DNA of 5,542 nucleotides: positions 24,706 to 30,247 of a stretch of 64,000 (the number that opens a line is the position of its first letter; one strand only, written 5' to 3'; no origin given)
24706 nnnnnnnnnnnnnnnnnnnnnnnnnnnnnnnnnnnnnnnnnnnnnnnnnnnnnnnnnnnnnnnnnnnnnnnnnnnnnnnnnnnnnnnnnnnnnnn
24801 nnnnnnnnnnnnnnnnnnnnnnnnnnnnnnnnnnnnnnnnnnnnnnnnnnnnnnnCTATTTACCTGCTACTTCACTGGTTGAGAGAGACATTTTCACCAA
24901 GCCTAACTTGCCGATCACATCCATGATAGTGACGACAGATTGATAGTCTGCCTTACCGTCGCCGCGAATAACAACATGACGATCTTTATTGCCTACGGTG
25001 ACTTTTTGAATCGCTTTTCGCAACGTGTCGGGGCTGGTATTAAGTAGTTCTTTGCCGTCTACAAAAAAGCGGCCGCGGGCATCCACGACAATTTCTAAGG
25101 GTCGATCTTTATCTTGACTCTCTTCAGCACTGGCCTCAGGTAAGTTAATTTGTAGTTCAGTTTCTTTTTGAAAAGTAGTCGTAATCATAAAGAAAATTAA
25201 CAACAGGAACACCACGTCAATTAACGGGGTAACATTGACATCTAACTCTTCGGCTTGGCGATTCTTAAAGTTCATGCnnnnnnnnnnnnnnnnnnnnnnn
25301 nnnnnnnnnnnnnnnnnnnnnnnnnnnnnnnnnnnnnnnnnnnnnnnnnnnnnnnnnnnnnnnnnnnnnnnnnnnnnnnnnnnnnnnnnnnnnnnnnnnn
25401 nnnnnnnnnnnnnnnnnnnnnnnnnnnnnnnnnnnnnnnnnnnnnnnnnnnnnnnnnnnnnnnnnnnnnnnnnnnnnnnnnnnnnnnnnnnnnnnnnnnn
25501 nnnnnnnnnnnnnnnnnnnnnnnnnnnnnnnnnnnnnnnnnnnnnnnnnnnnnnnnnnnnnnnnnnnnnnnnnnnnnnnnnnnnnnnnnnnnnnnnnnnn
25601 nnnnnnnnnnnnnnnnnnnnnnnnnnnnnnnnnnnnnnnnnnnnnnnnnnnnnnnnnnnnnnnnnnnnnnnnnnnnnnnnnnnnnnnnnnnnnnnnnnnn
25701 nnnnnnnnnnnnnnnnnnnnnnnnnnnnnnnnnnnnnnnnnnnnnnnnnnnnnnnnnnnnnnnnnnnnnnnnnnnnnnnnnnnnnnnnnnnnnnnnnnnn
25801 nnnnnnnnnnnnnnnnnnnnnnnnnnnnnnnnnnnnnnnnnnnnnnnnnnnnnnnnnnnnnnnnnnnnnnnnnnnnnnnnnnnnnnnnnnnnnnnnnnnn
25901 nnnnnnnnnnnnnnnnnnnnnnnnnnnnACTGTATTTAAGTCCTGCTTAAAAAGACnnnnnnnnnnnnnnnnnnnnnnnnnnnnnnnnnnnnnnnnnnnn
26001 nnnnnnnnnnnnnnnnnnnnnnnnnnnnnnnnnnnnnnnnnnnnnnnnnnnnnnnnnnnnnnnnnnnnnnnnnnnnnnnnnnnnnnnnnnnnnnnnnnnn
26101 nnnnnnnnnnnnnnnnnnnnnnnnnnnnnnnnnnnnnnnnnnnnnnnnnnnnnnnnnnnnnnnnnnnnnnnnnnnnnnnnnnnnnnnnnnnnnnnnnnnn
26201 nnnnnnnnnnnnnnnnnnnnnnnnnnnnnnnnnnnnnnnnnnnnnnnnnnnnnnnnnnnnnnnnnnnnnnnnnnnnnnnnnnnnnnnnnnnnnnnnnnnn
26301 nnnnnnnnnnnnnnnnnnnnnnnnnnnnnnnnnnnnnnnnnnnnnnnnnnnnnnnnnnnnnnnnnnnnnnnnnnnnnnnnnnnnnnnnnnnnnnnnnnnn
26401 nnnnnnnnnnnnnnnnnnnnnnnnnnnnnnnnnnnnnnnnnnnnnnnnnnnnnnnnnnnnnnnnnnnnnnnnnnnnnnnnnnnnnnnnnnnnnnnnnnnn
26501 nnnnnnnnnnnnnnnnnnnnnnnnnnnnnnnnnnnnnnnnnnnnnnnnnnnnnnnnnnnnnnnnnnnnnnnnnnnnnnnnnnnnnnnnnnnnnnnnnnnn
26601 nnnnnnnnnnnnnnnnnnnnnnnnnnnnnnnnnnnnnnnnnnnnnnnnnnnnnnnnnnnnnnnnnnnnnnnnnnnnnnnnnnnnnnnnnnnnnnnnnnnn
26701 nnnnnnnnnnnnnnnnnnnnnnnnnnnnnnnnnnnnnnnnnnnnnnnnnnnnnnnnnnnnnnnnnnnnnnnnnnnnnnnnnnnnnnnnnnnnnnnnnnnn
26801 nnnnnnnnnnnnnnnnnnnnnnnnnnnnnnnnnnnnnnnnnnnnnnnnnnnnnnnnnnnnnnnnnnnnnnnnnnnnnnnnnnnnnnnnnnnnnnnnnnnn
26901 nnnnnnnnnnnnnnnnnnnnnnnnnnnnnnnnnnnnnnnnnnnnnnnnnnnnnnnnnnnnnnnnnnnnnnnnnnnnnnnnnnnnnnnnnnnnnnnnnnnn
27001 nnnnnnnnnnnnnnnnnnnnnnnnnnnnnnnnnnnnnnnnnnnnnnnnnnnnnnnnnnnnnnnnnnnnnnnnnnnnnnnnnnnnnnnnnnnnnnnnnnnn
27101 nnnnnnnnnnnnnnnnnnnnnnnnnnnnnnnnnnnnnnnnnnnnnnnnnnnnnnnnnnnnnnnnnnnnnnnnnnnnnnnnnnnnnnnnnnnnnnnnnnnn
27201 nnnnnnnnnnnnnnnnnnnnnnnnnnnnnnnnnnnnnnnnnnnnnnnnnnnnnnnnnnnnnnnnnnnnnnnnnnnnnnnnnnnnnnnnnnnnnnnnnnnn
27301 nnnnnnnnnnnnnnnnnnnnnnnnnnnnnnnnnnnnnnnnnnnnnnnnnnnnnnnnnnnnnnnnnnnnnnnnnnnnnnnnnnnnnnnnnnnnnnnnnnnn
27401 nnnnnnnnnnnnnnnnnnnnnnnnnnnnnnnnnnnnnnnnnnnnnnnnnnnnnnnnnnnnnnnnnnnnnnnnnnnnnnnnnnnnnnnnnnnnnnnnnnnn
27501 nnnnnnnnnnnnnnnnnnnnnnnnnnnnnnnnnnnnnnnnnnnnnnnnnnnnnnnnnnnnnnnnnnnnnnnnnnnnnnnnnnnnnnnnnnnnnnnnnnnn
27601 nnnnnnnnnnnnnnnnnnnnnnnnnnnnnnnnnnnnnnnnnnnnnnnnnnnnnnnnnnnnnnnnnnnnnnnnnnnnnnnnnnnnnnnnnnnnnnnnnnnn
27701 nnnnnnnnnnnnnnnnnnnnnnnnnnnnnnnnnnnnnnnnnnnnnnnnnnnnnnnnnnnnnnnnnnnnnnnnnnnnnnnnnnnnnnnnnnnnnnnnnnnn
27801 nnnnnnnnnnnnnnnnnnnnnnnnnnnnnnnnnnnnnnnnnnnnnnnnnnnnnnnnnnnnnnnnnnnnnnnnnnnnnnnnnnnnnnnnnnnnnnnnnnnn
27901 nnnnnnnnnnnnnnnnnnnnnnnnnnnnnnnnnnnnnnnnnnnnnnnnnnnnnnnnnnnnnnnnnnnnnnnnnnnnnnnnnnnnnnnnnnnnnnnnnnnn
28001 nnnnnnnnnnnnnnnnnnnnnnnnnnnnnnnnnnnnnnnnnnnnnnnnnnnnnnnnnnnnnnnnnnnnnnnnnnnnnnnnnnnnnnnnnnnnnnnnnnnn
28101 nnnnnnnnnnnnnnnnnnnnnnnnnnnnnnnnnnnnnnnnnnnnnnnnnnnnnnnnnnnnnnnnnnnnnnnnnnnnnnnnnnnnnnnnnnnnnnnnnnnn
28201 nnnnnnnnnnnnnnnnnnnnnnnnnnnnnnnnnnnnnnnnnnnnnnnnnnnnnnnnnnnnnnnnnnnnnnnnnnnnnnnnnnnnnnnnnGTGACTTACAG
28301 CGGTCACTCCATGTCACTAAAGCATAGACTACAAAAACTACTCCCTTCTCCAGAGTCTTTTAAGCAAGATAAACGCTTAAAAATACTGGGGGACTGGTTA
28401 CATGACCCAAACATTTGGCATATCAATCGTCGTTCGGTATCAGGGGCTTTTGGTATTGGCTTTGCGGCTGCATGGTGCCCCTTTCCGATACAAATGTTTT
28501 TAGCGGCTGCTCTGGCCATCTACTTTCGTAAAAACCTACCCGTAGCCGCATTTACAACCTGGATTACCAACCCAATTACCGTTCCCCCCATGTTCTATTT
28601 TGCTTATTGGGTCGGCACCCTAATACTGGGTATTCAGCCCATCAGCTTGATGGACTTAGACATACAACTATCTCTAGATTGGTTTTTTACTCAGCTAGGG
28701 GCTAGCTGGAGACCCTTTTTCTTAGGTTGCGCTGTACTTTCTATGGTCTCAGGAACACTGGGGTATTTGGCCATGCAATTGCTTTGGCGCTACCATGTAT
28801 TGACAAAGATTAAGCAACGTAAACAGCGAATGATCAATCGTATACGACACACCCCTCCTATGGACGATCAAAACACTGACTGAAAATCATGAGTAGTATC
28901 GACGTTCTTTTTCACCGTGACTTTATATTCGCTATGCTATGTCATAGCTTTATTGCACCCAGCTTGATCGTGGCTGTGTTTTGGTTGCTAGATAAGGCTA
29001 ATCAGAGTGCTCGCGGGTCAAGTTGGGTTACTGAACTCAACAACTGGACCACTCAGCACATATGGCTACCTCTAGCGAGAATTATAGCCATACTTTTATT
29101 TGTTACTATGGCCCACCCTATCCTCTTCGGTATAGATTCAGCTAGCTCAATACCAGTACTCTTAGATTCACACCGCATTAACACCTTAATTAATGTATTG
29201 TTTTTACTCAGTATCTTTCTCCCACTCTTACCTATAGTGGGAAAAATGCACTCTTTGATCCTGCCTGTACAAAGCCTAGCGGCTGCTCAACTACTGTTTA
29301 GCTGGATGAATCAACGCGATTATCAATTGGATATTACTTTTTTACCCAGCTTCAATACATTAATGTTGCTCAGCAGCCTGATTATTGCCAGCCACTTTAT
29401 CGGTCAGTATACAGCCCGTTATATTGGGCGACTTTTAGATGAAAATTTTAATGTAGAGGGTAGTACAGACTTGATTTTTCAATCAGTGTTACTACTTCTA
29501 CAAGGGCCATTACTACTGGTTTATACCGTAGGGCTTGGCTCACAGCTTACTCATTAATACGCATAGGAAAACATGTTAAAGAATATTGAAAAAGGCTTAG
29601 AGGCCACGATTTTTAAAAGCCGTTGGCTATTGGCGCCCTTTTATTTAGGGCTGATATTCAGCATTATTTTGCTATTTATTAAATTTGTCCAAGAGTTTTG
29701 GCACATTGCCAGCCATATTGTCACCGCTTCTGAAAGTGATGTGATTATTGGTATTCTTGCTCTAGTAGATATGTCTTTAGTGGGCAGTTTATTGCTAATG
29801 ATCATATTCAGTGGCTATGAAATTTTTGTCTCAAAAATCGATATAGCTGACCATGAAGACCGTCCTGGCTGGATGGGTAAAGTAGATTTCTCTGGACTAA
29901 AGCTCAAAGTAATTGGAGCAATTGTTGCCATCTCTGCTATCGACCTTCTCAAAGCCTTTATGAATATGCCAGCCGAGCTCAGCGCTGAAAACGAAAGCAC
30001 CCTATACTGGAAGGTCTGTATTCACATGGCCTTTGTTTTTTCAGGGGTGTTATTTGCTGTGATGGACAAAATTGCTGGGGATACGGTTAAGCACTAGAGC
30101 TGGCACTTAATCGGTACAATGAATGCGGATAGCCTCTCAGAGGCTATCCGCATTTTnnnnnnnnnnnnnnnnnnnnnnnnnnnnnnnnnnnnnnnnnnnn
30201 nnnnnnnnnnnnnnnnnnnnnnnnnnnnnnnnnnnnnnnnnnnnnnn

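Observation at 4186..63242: Hyper-abundant word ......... (extended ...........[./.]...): candidate DNA-uptake-sequence-like signal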

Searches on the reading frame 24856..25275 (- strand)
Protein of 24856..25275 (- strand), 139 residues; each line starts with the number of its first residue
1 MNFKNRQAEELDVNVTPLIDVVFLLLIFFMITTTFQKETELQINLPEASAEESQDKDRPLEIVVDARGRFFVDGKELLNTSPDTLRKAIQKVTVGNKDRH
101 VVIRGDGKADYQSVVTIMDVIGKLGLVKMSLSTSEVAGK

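Call 48: search_protein_families(library=pfam, proteins=[window:24856-25275:-], max_evalue=0.0001)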
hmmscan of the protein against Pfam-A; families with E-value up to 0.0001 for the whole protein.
window:24856-25275:- (139 aa): 1 family
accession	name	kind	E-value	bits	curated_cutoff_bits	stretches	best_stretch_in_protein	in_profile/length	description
PF02472.21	ExbD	-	1.6e-33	115.9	25.4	1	9-134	4-126/128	Biopolymer transport protein ExbD/TolR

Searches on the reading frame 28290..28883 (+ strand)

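Call 48: search_protein_families(library=pfam, proteins=[window:28290-28883:+], max_evalue=0.0001)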
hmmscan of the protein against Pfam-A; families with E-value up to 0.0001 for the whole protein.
window:28290-28883:+ (197 aa): 1 family
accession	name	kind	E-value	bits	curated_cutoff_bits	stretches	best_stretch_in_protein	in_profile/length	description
PF09835.14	DUF2062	-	3.6e-46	157.2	27.4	1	31-172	2-144/147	Uncharacterized protein conserved in bacteria (DUF2062)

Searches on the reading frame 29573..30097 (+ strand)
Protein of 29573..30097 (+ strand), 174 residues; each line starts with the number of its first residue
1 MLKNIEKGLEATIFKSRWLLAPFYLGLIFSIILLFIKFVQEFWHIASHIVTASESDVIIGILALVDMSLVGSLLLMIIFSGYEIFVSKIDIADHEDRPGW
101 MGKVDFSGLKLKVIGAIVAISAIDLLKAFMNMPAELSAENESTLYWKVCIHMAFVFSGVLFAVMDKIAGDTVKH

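Call 36: search_protein_families(library=pfam, proteins=[window:29573-30097:+], max_evalue=0.00001)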
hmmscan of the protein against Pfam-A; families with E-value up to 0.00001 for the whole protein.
window:29573-30097:+ (174 aa): 1 family
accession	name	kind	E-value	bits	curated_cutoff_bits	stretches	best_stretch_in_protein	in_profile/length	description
PF03350.21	UPF0114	-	1.6e-39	135.2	23.1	1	13-129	1-117/117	Uncharacterized protein family, UPF0114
